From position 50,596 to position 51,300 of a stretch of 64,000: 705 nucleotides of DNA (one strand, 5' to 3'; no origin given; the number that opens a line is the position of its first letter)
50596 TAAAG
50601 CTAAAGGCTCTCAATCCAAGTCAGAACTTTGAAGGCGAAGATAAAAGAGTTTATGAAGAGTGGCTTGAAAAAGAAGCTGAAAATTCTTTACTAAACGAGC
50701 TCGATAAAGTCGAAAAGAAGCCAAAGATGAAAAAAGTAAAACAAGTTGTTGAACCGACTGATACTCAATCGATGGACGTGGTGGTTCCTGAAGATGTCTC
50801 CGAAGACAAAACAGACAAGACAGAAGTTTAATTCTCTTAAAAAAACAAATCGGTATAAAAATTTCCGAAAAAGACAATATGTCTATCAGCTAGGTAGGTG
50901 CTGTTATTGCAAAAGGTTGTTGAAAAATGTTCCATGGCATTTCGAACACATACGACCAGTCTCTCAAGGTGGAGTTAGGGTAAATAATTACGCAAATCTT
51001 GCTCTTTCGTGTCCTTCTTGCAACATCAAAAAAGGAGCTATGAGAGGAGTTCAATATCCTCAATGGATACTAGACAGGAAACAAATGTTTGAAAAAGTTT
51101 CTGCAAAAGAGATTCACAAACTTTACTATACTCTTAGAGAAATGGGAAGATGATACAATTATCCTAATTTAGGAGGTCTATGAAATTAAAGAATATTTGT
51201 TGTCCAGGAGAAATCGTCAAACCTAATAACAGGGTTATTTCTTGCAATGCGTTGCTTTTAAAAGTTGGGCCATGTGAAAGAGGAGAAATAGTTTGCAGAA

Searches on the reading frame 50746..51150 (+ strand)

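Call 87: search_protein_families(library=phrogs, max_evalue=0.001, proteins=[window:50746-51150:+])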
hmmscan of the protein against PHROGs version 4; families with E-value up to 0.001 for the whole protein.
window:50746-51150:+ (135 aa): 17 families
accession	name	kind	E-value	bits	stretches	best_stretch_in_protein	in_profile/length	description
phrog_2118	-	DNA, RNA and nucleotide metabolism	4.9e-15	56.8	1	20-121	147-246/301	HNH endonuclease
phrog_1035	-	DNA, RNA and nucleotide metabolism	3.9e-09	37.7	1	23-113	128-228/271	endonuclease VII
phrog_589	-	DNA, RNA and nucleotide metabolism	2.1e-08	35.1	1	18-98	60-140/179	HNH endonuclease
phrog_338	-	DNA, RNA and nucleotide metabolism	3.3e-08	34.3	1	12-99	168-262/340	HNH endonuclease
phrog_6050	-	DNA, RNA and nucleotide metabolism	3.5e-08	33.7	1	29-103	289-364/402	HNH endonuclease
phrog_144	-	DNA, RNA and nucleotide metabolism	3.2e-07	31.2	1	23-111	58-144/175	HNH endonuclease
phrog_16986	-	unknown function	5.6e-07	30.4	1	29-97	5-66/248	-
phrog_8660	-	DNA, RNA and nucleotide metabolism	1.8e-06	29.2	1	24-101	98-181/196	HNH endonuclease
phrog_5718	-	DNA, RNA and nucleotide metabolism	3.4e-06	27.3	1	24-123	102-200/394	HNH endonuclease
phrog_7785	-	DNA, RNA and nucleotide metabolism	4.8e-06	27.6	1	22-101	38-116/147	HNH endonuclease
phrog_1271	-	DNA, RNA and nucleotide metabolism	9.1e-05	23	1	22-109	239-328/361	HNH endonuclease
phrog_16726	-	DNA, RNA and nucleotide metabolism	0.00016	22.5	1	37-100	81-144/308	HNH endonuclease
phrog_22283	-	unknown function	0.00019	22.5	1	25-110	3-82/135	-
phrog_333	-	DNA, RNA and nucleotide metabolism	0.00052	21.2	1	34-102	18-84/138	HNH endonuclease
phrog_9545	-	DNA, RNA and nucleotide metabolism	0.00055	20.7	1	31-102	102-170/206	HNH endonuclease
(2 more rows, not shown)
